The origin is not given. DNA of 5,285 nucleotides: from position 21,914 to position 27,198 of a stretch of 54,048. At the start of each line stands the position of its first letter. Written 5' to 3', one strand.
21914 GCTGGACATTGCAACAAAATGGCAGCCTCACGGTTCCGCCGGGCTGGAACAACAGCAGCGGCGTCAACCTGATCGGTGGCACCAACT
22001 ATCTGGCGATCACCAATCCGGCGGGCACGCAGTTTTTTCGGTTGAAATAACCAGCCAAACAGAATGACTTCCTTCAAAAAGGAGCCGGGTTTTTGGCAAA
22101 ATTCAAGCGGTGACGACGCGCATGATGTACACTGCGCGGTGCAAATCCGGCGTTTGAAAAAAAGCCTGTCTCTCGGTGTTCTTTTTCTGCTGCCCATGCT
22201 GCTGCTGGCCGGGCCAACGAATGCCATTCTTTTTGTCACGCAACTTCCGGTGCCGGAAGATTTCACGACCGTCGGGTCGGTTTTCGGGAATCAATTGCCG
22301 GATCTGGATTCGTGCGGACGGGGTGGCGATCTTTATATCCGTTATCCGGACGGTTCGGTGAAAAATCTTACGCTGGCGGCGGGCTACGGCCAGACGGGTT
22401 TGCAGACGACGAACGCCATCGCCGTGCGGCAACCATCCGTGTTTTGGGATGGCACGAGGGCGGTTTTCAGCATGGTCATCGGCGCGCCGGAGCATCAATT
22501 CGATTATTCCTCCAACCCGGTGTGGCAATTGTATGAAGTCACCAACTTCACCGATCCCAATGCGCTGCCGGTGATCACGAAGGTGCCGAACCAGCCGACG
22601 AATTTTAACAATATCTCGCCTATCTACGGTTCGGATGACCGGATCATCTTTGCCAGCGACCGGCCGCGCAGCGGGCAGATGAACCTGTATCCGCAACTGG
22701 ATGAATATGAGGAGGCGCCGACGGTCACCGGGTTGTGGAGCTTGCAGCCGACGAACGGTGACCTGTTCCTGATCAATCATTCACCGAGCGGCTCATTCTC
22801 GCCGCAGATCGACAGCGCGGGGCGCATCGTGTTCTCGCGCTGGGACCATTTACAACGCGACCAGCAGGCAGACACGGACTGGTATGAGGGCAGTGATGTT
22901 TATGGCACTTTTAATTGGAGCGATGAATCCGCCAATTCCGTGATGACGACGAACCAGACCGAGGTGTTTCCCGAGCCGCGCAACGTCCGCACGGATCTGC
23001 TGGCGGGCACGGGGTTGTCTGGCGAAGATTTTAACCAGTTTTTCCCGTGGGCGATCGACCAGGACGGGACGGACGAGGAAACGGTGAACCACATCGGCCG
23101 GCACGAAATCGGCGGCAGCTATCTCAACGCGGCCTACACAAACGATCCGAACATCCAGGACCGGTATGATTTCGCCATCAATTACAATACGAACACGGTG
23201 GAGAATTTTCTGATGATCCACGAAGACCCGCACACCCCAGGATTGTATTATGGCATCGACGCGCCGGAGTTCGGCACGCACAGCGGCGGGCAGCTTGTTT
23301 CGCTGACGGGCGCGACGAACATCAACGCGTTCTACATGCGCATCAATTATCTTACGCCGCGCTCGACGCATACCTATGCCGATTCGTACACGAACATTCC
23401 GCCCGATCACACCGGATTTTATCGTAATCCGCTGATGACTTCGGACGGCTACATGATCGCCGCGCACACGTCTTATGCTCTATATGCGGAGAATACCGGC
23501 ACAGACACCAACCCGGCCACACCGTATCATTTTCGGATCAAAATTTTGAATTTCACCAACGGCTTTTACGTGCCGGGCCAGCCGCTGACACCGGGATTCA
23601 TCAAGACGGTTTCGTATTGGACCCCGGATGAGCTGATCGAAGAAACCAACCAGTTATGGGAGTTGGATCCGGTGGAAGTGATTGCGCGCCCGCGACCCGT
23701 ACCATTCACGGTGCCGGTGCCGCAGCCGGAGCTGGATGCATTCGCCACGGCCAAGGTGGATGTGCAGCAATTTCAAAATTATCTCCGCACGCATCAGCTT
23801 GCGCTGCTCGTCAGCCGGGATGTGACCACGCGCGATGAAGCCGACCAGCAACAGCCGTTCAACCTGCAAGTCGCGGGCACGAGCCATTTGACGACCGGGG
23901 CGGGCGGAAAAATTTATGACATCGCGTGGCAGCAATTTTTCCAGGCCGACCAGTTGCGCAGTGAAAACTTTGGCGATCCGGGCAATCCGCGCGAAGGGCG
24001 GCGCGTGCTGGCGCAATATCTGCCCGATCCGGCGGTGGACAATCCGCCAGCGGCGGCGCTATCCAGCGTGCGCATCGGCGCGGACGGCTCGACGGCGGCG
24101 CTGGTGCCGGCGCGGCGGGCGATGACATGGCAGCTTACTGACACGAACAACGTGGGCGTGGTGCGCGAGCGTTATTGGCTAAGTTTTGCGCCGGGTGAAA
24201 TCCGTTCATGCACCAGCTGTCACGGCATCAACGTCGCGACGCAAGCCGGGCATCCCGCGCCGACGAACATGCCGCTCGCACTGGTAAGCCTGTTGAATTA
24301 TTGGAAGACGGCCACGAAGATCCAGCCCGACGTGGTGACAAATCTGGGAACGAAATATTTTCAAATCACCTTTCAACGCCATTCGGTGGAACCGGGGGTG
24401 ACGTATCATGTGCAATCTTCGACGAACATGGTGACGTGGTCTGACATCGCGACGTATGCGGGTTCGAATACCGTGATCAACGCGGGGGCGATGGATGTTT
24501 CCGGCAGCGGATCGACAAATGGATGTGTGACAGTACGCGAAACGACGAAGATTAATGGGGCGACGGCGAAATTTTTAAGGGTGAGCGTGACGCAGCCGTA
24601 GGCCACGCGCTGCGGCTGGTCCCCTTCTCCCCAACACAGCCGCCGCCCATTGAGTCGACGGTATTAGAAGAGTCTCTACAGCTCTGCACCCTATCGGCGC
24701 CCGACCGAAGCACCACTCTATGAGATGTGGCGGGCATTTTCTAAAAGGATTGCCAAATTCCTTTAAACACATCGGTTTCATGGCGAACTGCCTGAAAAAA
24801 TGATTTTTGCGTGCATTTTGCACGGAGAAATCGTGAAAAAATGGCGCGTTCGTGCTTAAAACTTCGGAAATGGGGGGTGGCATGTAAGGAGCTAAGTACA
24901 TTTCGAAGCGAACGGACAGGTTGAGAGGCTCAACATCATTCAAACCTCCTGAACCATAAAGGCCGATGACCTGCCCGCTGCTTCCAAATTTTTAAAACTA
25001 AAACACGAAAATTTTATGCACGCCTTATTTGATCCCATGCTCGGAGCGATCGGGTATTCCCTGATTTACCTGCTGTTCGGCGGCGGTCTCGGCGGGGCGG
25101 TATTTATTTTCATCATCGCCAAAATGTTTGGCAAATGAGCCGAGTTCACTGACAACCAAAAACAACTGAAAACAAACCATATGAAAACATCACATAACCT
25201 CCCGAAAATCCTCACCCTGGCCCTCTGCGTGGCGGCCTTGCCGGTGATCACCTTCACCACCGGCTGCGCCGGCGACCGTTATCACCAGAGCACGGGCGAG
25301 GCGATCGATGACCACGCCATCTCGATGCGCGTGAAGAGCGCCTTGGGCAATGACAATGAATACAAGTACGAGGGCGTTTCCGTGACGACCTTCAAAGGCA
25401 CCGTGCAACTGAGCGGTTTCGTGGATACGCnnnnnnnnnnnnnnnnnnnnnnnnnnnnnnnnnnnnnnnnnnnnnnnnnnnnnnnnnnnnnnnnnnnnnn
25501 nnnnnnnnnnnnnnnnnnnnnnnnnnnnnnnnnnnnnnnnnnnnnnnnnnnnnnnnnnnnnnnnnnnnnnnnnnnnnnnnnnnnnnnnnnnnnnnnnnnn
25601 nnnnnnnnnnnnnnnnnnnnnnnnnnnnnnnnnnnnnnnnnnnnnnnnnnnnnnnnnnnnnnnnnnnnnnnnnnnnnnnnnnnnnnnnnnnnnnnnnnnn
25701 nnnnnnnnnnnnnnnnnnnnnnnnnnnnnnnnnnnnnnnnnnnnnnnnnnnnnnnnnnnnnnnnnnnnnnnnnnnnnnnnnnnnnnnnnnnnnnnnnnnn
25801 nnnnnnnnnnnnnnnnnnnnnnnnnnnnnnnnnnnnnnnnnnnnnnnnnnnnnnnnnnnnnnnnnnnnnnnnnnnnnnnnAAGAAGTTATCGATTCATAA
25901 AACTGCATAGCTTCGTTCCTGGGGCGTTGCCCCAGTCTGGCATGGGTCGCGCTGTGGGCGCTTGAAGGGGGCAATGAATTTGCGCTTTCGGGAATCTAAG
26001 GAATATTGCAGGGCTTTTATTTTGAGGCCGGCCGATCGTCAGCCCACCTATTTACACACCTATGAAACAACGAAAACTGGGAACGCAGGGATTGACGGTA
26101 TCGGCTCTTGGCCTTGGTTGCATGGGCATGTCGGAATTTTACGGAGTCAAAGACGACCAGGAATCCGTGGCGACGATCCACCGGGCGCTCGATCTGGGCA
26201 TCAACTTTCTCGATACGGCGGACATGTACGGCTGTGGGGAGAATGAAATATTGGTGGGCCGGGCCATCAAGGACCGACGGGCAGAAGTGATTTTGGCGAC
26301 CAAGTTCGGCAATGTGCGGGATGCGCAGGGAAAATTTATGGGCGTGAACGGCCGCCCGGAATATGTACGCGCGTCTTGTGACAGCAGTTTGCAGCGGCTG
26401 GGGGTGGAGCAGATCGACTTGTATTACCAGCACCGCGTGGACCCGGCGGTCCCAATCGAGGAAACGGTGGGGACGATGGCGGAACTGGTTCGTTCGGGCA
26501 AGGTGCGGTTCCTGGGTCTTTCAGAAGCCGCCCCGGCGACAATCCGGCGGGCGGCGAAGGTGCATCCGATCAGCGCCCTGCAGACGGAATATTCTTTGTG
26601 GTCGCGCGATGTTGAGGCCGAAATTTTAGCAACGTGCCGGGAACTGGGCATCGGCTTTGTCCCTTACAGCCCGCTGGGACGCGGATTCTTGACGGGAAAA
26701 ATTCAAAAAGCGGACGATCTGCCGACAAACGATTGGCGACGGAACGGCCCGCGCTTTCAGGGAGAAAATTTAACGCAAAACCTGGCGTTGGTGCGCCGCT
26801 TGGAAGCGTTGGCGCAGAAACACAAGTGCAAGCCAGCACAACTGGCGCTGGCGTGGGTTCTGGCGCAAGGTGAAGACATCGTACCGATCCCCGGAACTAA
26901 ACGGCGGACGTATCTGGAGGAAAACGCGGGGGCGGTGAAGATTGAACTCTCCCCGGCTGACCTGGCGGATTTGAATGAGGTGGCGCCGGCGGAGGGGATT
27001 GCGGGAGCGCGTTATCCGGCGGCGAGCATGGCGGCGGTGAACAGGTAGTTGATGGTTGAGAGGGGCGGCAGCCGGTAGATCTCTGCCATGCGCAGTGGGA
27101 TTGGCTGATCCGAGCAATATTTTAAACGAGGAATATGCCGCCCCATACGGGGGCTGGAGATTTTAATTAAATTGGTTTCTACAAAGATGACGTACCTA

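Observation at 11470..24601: Tight six-gene same-strand cluster: WD40-sensor kinase, response regulator, and four secreted surface-type proteins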

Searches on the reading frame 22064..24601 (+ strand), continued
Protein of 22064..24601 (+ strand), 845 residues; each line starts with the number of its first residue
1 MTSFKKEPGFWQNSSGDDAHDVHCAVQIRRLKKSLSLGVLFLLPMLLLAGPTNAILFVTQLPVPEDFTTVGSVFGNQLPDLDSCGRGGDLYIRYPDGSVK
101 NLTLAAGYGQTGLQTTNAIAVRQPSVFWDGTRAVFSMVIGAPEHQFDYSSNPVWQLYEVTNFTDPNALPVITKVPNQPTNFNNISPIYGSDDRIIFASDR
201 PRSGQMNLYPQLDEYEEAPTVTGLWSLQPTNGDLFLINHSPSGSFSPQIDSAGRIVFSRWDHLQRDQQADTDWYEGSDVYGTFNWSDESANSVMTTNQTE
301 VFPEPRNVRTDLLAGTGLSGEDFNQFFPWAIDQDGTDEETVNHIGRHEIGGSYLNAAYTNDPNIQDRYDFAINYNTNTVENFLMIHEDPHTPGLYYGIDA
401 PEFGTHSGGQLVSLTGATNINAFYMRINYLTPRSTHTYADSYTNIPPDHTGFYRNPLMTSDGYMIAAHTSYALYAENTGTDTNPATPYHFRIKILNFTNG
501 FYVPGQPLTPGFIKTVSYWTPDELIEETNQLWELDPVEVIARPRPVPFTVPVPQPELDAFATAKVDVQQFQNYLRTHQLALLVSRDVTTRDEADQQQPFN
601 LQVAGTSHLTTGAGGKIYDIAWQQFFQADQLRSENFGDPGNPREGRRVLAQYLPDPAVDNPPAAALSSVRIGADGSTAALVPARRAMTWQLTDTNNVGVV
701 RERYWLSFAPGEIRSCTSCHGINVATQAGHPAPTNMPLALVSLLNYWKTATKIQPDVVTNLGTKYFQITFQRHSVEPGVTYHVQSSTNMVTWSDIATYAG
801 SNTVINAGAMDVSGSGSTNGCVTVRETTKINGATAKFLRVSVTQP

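Call 42: fold_search(model_id=the predicted structure, library=pdb)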
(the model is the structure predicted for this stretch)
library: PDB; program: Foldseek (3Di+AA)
matches with E <= 10: 1403; with E <= 0.001: 43
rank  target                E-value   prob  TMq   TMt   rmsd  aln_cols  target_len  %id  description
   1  5c2v_D                2.1e-17  1.00  0.44  0.46   7.6       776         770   13  Kuenenia stuttgartiensis Hydrazine Synthase (released 2015-10-14)
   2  5c2v_A                1.4e-16  1.00  0.43  0.45   7.8       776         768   13  Kuenenia stuttgartiensis Hydrazine Synthase (released 2015-10-14)
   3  2bzd_C                1.4e-06  1.00  0.24  0.31  26.1       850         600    9  Galactose recognition by the carbohydrate-binding module of a bacterial sialidase. (released 2005-08-19)
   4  1eut                  4.2e-06  1.00  0.23  0.30  26.0       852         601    9  SIALIDASE, LARGE 68KD FORM, COMPLEXED WITH GALACTOSE (released 1997-01-11)
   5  2ber                  1.2e-05  0.99  0.23  0.30  25.8       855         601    9  Y370G Active Site Mutant of the Sialidase from Micromonospora viridifaciens in complex with beta-Neu5Ac (sialic acid). (released 2005-04-04)
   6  2bzd_A                2.1e-05  0.99  0.22  0.28  26.0       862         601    9  Galactose recognition by the carbohydrate-binding module of a bacterial sialidase. (released 2005-08-19)
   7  7zm6_A                2.8e-05  1.00  0.23  0.38  15.7       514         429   12  Nariva virus receptor binding protein (released 2023-09-13)
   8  5mum                  6.5e-05  1.00  0.22  0.39  13.5       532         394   11  Glycoside Hydrolase BACINT_00347 (released 2017-04-26)
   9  4hxg_F                1.1e-04  1.00  0.19  0.24  13.2       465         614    9  Pyrococcus horikoshii acylaminoacyl peptidase (orthorhombic crystal form) (released 2013-05-08)
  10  6p72_A                1.2e-04  0.97  0.19  0.30  18.3       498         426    9  Crystal Structure of the Cedar henipavirus Attachment G Glycoprotein global domain (released 2019-09-25)
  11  1wcq_C                1.2e-04  0.97  0.23  0.29  25.9       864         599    9  Mutagenesis of the Nucleophilic Tyrosine in a Bacterial Sialidase to Phenylalanine. (released 2005-10-12)
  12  8gn6_C                2.0e-04  1.00  0.24  0.36  10.2       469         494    8  Crystallization of Sialidase from Porphyromonas gingivalis (released 2023-04-19)
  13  5jrl_A                2.0e-04  0.99  0.18  0.21  12.5       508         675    9  Crystal Structure of the Sphingopyxin I Lasso Peptide Isopeptidase SpI-IsoP (Native) (released 2016-09-14)
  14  5es4_C                2.1e-04  0.89  0.22  0.20  29.8       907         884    8  RE-REFINEMENT OF INTEGRIN ALPHAXBETA2 ECTODOMAIN IN THE CLOSED/BENT CONFORMATION (released 2016-03-02)
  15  6p7y_A                2.3e-04  0.99  0.24  0.39  15.0       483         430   10  Crystal Structure of the Cedar henipavirus Attachment G Glycoprotein globular domain in complex with the receptor ephr (released 2019-09-25)
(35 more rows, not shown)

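Call 64: find_encoding_contigs(protein=P0004, flank=10000, max_places=1)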
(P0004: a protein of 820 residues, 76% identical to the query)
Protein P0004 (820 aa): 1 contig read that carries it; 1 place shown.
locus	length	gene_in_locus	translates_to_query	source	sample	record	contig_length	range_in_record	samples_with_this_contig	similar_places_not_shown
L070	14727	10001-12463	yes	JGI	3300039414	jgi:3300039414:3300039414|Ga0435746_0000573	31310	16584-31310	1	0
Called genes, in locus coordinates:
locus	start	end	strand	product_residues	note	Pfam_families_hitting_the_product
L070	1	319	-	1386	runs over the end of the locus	PF12951:PATR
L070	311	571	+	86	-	-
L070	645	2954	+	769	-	PF00512:HisKA, PF02518:HATPase_c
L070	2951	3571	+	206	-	PF00072:Response_reg, PF00196:GerE, PF08281:Sigma70_r4_2 (weak)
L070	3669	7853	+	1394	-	PF12951:PATR (faint)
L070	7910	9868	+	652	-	PF13884:Peptidase_S74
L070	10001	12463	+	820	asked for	PF18582:HZS_alpha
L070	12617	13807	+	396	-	PF14294:DUF4372, PF01609:DDE_Tnp_1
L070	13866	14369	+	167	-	-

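Call 65: find_encoding_contigs(protein=P0005, flank=10000, max_places=1)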
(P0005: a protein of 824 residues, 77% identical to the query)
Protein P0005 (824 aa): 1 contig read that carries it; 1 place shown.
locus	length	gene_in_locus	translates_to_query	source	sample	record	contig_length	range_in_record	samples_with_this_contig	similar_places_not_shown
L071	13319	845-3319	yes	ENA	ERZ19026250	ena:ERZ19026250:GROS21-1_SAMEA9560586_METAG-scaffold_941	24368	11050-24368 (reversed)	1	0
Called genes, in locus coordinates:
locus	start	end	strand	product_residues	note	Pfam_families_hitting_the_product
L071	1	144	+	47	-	?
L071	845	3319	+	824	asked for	PF18582:HZS_alpha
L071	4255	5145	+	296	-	-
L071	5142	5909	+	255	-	PF25087:GMPPB_C (weak), PF00132:Hexapep (weak), PF13720:Acetyltransf_11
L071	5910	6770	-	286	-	PF07934:OGG_N, PF00730:HhH-GPD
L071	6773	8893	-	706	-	PF01569:PAP2, PF13231:PMT_2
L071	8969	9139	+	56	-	-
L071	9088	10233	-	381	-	PF01757:Acyl_transf_3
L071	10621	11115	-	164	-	-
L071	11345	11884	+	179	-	-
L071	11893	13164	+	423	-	-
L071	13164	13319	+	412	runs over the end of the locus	PF00535:Glycos_transf_2, PF26629:GT2_TM_C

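Call 66: find_encoding_contigs(protein=P0014, flank=10000, max_places=1)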
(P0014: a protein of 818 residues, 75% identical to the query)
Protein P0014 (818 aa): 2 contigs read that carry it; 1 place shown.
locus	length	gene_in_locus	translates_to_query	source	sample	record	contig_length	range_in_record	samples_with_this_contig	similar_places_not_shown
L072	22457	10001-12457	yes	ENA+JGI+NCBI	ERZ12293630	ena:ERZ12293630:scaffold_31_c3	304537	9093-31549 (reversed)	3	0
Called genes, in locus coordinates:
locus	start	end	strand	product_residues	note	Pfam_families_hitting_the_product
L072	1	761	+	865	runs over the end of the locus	PF02861:Clp_N, PF23569:NBD_SMAX1, PF00004:AAA, PF17871:AAA_lid_9, PF00004:AAA, PF07724:AAA_2, PF07728:AAA_5, PF10431:ClpB_D2-small, +8 more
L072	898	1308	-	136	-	PF00472:RF-1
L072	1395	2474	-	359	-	PF00578:AhpC-TSA, PF08534:Redoxin, PF00085:Thioredoxin, PF13905:Thioredoxin_8, PF07719:TPR_2 (faint)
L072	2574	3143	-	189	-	PF04140:ICMT, PF04191:PEMT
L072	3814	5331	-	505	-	-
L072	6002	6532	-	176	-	-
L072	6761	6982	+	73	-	-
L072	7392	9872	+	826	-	-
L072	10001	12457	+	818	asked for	PF18582:HZS_alpha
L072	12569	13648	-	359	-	-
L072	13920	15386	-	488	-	PF02321:OEP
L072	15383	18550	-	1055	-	PF00873:ACR_tran, PF03176:MMPL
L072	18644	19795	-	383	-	PF25917:BSH_RND, PF25876:HH_MFP_RND, PF25878:HH_AAEA_pHBA (weak), PF25944:Beta-barrel_RND, PF25967:RND-MFP_C, PF25989:YknX_C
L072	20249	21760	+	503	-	-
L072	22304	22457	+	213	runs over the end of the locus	PF01914:MarC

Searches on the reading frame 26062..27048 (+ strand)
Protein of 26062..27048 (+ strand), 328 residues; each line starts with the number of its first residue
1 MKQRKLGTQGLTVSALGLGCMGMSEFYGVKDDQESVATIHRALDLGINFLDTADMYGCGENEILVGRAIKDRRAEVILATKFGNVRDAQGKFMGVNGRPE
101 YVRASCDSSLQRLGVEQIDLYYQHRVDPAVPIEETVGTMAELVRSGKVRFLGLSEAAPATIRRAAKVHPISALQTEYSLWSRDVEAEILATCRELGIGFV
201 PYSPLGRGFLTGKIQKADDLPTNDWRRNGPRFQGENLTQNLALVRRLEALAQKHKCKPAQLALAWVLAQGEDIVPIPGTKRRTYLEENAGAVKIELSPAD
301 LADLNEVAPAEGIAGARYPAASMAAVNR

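Call 7: search_protein_families(library=pfam, proteins=[window:26062-27048:+], max_evalue=0.001)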
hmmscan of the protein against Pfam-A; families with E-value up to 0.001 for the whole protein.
window:26062-27048:+ (328 aa): 1 family
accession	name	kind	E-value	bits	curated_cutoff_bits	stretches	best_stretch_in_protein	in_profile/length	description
PF00248.27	Aldo_ket_red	-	3.5e-83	279.5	24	1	16-307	2-289/291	Aldo/keto reductase family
